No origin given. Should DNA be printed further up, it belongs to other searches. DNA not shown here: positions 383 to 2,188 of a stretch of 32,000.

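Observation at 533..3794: Tandem pair of divergent paralogs defining an exported/membrane protein family I cannot place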

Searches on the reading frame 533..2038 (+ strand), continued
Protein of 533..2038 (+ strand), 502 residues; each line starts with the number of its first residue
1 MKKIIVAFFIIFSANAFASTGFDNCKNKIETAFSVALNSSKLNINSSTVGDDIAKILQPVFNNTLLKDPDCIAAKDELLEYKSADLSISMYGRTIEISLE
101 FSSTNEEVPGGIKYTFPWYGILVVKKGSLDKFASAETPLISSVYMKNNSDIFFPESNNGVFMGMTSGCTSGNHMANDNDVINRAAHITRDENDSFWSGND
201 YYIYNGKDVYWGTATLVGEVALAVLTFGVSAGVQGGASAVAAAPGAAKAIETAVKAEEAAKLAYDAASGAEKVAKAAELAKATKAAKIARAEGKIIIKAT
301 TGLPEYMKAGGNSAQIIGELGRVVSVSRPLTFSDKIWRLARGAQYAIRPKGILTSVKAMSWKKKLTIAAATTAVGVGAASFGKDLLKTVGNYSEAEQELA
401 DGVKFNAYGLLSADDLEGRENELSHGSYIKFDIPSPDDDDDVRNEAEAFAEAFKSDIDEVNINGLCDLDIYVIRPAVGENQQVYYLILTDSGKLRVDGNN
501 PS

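Call 72: find_homologous_proteins(query=L035:15238-15744:-, max_evalue=1e-20)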
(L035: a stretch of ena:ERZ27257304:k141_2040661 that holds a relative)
Query L035:15238-15744:- (168 aa): 1571 proteins with E <= 1e-20 among 2302 candidates; the best 120 are listed.
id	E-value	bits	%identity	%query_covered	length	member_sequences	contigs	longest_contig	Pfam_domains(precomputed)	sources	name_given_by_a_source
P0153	7.3e-104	363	100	100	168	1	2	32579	PF01618.22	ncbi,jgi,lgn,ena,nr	ncbi:MAG: MotA/TolQ/ExbB proton channel family protein [Alphaproteobacteria bacterium]|nr:MotA/TolQ/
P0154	6.2e-91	321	85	100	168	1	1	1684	PF01618.22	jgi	jgi:biopolymer transport protein ExbB/TolQ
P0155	2.0e-84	299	81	99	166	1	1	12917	PF01618.22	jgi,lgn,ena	-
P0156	7.4e-80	285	80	98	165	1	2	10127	PF01618.22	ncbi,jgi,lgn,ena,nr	ncbi:MAG: MotA/TolQ/ExbB proton channel family protein [Alphaproteobacteria bacterium]|nr:MotA/TolQ/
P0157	2.4e-79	283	78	99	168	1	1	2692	PF01618.22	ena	-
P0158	2.8e-77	276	78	99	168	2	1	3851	PF01618.22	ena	-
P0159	5.0e-76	272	77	97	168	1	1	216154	PF01618.22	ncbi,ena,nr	ncbi:MAG: MotA/TolQ/ExbB proton channel family protein [Alphaproteobacteria bacterium]|nr:MotA/TolQ/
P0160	6.2e-69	249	73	96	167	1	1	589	PF01618.22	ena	-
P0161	2.2e-68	247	70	94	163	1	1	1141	PF01618.22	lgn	-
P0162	6.7e-68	246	68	99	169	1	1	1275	PF01618.22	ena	-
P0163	1.1e-67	245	72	95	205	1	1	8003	PF01618.22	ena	-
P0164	1.1e-67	245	70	95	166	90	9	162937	PF01618.22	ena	-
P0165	1.4e-67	245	68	98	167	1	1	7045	PF01618.22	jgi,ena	-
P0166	1.5e-67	245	69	97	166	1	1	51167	PF01618.22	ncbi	-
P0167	1.7e-67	244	70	97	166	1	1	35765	PF01618.22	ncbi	-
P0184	1.4e-65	238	69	93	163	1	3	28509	PF01618.22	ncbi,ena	ncbi:MAG: MotA/TolQ/ExbB proton channel family protein [Candidatus Enterousia sp.]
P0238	2.7e-63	231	67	93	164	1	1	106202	PF01618.22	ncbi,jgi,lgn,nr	ncbi:MAG: MotA/TolQ/ExbB proton channel family protein [Rickettsiales bacterium]|jgi:biopolymer tran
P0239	2.9e-63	231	66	94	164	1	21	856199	PF01618.22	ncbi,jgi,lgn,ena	-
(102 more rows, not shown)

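Call 73: find_encoding_contigs(protein=P0239, flank=10000, max_places=1)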
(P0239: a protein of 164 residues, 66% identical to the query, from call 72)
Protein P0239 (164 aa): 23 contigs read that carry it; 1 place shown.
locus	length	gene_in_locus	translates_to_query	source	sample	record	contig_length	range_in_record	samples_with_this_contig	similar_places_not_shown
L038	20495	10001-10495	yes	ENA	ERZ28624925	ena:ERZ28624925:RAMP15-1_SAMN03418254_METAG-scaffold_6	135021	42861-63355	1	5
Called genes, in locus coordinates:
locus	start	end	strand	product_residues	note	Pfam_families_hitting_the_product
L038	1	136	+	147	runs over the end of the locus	-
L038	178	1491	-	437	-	PF05697:Trigger_N, PF00254:FKBP_C, PF05698:Trigger_C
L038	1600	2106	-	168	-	PF00380:Ribosomal_S9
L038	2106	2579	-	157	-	PF00572:Ribosomal_L13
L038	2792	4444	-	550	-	PF03485:Arg_tRNA_synt_N, PF00750:tRNA-synt_1d, PF05746:DALR_1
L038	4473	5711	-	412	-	PF00512:HisKA (weak), PF02518:HATPase_c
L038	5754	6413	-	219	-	PF00072:Response_reg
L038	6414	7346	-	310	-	-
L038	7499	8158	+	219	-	PF02129:Peptidase_S15, PF00561:Abhydrolase_1, PF12697:Abhydrolase_6 (weak), PF12146:Hydrolase_4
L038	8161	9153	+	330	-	PF05496:RuvB_N, PF01078:Mg_chelatase (faint), PF00004:AAA, PF07728:AAA_5, PF13173:AAA_14 (weak), PF17864:AAA_lid_4, PF05491:WHD_RuvB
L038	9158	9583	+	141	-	PF13279:4HBT_2, PF03061:4HBT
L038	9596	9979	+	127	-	PF13279:4HBT_2, PF03061:4HBT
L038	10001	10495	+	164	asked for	PF01618:MotA_ExbB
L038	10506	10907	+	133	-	PF02472:ExbD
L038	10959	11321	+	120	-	PF05635:23S_rRNA_IVP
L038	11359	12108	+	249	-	-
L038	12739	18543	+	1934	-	-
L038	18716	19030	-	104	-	PF01541:GIY-YIG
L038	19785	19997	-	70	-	-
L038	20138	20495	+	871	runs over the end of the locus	PF07517:SecA_DEAD, PF00270:DEAD (faint), PF01043:SecA_PP_bind, PF21090:P-loop_SecA, PF07516:SecA_SW, PF02810:SEC-C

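Call 74: find_encoding_contigs(protein=P0184, flank=10000, max_places=1)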
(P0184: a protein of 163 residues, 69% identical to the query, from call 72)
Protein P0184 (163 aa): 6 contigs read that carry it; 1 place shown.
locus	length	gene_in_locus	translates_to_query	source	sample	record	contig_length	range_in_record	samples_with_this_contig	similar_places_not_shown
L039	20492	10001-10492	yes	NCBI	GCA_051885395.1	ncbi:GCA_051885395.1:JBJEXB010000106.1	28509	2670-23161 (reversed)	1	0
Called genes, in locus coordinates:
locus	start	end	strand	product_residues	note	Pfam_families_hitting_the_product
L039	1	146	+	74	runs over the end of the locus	-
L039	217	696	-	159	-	PF00380:Ribosomal_S9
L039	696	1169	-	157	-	PF00572:Ribosomal_L13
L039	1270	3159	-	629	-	PF00089:Trypsin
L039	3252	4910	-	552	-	PF03485:Arg_tRNA_synt_N, PF00750:tRNA-synt_1d, PF05746:DALR_1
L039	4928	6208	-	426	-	PF00512:HisKA (weak), PF02518:HATPase_c, PF13589:HATPase_c_3 (weak)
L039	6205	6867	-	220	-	PF00072:Response_reg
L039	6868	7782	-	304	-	-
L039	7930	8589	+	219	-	PF02129:Peptidase_S15, PF12697:Abhydrolase_6 (weak), PF00561:Abhydrolase_1, PF12146:Hydrolase_4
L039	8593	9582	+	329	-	PF05496:RuvB_N, PF01078:Mg_chelatase (faint), PF13173:AAA_14 (weak), PF00004:AAA, PF07728:AAA_5, PF17864:AAA_lid_4, PF05491:WHD_RuvB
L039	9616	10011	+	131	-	PF13279:4HBT_2, PF03061:4HBT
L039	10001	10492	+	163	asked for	PF01618:MotA_ExbB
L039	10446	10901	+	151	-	PF02472:ExbD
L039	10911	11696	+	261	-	-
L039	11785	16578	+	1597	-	PF09479:Flg_new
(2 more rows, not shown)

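Call 78: find_encoding_contigs(protein=P0159, flank=10000, max_places=1)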
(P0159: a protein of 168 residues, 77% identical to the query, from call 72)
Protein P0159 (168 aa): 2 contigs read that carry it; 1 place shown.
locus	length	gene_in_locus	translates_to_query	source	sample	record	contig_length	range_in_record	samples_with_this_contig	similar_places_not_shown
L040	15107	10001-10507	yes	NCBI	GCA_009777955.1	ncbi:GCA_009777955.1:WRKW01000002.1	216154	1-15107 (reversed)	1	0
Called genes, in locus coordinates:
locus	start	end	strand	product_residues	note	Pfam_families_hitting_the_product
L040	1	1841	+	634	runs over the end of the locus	PF00012:HSP70, PF06723:MreB_Mbl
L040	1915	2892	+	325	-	PF00535:Glycos_transf_2, PF10111:Glyco_tranf_2_2, PF13641:Glyco_tranf_2_3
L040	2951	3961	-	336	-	PF17101:Stealth_CR1, PF11380:Stealth_CR2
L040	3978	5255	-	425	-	PF00512:HisKA, PF02518:HATPase_c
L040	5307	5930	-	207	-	PF00072:Response_reg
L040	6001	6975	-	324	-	-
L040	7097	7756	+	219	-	PF02129:Peptidase_S15, PF00561:Abhydrolase_1 (weak), PF12146:Hydrolase_4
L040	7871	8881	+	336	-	PF05496:RuvB_N, PF06068:TIP49 (faint), PF01078:Mg_chelatase (faint), PF13173:AAA_14 (weak), PF00004:AAA, PF07728:AAA_5, PF17864:AAA_lid_4, PF05491:WHD_RuvB, +2 more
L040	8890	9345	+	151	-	PF18907:DUF5662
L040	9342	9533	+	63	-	-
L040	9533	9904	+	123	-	PF13279:4HBT_2, PF03061:4HBT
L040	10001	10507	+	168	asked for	PF01618:MotA_ExbB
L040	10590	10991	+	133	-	PF02472:ExbD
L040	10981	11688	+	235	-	-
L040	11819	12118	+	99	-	-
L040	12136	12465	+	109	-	-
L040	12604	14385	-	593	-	-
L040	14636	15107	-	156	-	?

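Call 79: find_encoding_contigs(protein=P0238, flank=10000, max_places=1)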
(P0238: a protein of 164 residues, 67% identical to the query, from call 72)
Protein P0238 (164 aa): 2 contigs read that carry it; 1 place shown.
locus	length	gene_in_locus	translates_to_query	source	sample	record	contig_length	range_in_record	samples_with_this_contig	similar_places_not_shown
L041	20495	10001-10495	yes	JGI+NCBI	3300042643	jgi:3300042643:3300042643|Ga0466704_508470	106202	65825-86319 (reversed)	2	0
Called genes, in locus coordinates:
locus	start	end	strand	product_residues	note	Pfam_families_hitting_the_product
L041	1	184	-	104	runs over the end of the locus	-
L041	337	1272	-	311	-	-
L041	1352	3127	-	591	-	PF03485:Arg_tRNA_synt_N, PF00750:tRNA-synt_1d, PF05746:DALR_1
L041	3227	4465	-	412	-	PF00512:HisKA (weak), PF02518:HATPase_c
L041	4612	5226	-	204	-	PF00072:Response_reg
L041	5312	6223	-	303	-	-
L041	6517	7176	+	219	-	PF02129:Peptidase_S15, PF12697:Abhydrolase_6 (weak), PF00561:Abhydrolase_1, PF12146:Hydrolase_4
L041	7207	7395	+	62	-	PF05635:23S_rRNA_IVP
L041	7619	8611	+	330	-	PF05496:RuvB_N, PF01078:Mg_chelatase (faint), PF00004:AAA, PF07728:AAA_5, PF13173:AAA_14 (weak), PF17864:AAA_lid_4, PF05491:WHD_RuvB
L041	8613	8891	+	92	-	-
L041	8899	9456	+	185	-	PF00293:NUDIX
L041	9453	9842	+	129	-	PF13279:4HBT_2, PF03061:4HBT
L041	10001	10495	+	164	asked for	PF01618:MotA_ExbB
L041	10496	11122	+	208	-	PF12917:YfbR-like, PF13023:HD_3, PF01966:HD (weak)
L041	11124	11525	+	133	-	PF02472:ExbD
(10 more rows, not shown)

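Call 81: search_protein_families(library=ncbifam, proteins=[L028:4342-4833:+, L028:4840-5265:+, L028:5293-6006:+, L038:10001-10495:+, L038:10506-10907:+, L038:11359-12108:+, L040:10945-11688:+, L040:11819-12118:+], max_evalue=0.01)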
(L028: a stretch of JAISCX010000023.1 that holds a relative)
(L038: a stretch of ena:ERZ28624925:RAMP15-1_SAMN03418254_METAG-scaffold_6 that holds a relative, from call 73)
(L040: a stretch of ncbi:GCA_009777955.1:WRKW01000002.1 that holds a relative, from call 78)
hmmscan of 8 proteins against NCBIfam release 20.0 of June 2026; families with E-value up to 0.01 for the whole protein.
L028:4342-4833:+ (163 aa): 5 families
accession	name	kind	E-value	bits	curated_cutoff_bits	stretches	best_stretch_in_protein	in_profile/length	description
TIGR02796.1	tolQ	equivalog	3.6e-36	125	221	2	64-161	113-211/216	protein TolQ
NF008066.0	PRK10801.1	equivalog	2.6e-26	92.6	403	1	64-151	117-204/230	Tol-Pal system protein TolQ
TIGR02797.1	exbB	equivalog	1.4e-24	87.1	206.2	1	76-155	121-200/211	tonB-system energizer ExbB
NF007722.0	PRK10414.1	equivalog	8.9e-22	77.8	402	1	76-147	132-203/244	tol-pal system-associated acyl-CoA thioesterase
TIGR02805.1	exbB2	equivalog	2.5e-16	60.1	135.35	1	64-149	45-130/138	TonB-system energizer ExbB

L028:4840-5265:+ (141 aa): 5 families
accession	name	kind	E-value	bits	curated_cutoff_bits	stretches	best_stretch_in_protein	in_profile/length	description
TIGR02801.1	tolR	equivalog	4.9e-29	101.6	127.3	1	21-138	5-129/129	protein TolR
TIGR02803.1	ExbD_1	equivalog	2.4e-20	72.9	152.95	1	21-135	4-118/122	TonB system transport protein ExbD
NF008429.0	PRK11267.1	equivalog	1e-19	70.9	216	1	21-135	18-132/141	TonB system transport protein ExbD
NF008248.0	PRK11024.1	equivalog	4.4e-18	65.7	162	1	10-138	5-140/142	colicin uptake protein TolR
TIGR02804.1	ExbD_2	equivalog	1e-10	42.1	123.45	1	22-133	5-115/121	TonB system transport protein ExbD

L028:5293-6006:+ (237 aa): 0 families

L038:10001-10495:+ (164 aa): 5 families
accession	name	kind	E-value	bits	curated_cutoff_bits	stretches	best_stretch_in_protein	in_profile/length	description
TIGR02796.1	tolQ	equivalog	1.3e-36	126.4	221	2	59-159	109-210/216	protein TolQ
TIGR02797.1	exbB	equivalog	6.1e-27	94.8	206.2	1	47-147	93-193/211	tonB-system energizer ExbB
NF008066.0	PRK10801.1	equivalog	2.3e-24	86.1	403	1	64-159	118-213/230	Tol-Pal system protein TolQ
NF007722.0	PRK10414.1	equivalog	1.2e-21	77.4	402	1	64-144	121-201/244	tol-pal system-associated acyl-CoA thioesterase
TIGR02805.1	exbB2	equivalog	1.7e-17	63.8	135.35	1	15-146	6-128/138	TonB-system energizer ExbB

L038:10506-10907:+ (133 aa): 5 families
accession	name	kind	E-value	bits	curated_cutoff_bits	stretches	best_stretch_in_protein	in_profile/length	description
TIGR02801.1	tolR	equivalog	1.4e-32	113.1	127.3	1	12-130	4-129/129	protein TolR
NF008429.0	PRK11267.1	equivalog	3.7e-24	85.4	216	1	12-128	17-133/141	TonB system transport protein ExbD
TIGR02803.1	ExbD_1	equivalog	1e-22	80.5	152.95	1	13-127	4-118/122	TonB system transport protein ExbD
NF008248.0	PRK11024.1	equivalog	2.9e-18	66.4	162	1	3-130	5-140/142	colicin uptake protein TolR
TIGR02804.1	ExbD_2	equivalog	1.3e-10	41.7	123.45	1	13-125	4-115/121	TonB system transport protein ExbD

L038:11359-12108:+ (249 aa): 1 family
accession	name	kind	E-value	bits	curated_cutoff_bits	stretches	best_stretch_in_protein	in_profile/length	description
NF040983.1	BimA_second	exception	0.0034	16.3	600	1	24-131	44-155/381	trimeric autotransporter actin-nucleating factor BimA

L040:10945-11688:+ (247 aa): 5 families
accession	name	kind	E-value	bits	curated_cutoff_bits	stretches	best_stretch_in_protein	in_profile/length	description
TIGR04526.1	predic_Ig_block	subfamily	9.7e-06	24.8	150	1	28-139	17-129/693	putative immunoglobulin-blocking virulence protein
NF008082.0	PRK10819.1-3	equivalog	4.3e-05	23.4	265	1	22-136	13-117/242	TonB system transport protein TonB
NF008084.0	PRK10819.1-5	equivalog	0.00032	20.6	315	1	22-133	13-125/249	TonB system transport protein TonB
TIGR02927.1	SucB_Actino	equivalog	0.00059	18.8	423.45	1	45-132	176-262/579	2-oxoglutarate dehydrogenase, E2 component, dihydrolipoamide succinyltransferase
NF038014.1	Chlamy_inclu_1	subfamily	0.0057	17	200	1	27-140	5-113/238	inclusion-associated protein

L040:11819-12118:+ (99 aa): 1 family
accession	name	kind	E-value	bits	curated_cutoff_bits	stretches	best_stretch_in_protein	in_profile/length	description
NF041909.1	HVO_2753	equivalog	0.0042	16.9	80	1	16-34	16-34/59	HVO_2753 family zinc finger protein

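Call 91: find_encoding_contigs(protein=P0084, flank=10000, max_places=2)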
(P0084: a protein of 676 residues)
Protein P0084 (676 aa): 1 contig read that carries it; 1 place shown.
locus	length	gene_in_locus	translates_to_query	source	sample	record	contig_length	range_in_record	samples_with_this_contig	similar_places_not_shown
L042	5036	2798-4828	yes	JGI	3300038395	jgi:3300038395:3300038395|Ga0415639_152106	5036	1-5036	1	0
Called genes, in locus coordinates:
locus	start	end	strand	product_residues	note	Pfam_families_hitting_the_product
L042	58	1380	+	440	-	-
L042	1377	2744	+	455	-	-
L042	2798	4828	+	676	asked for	-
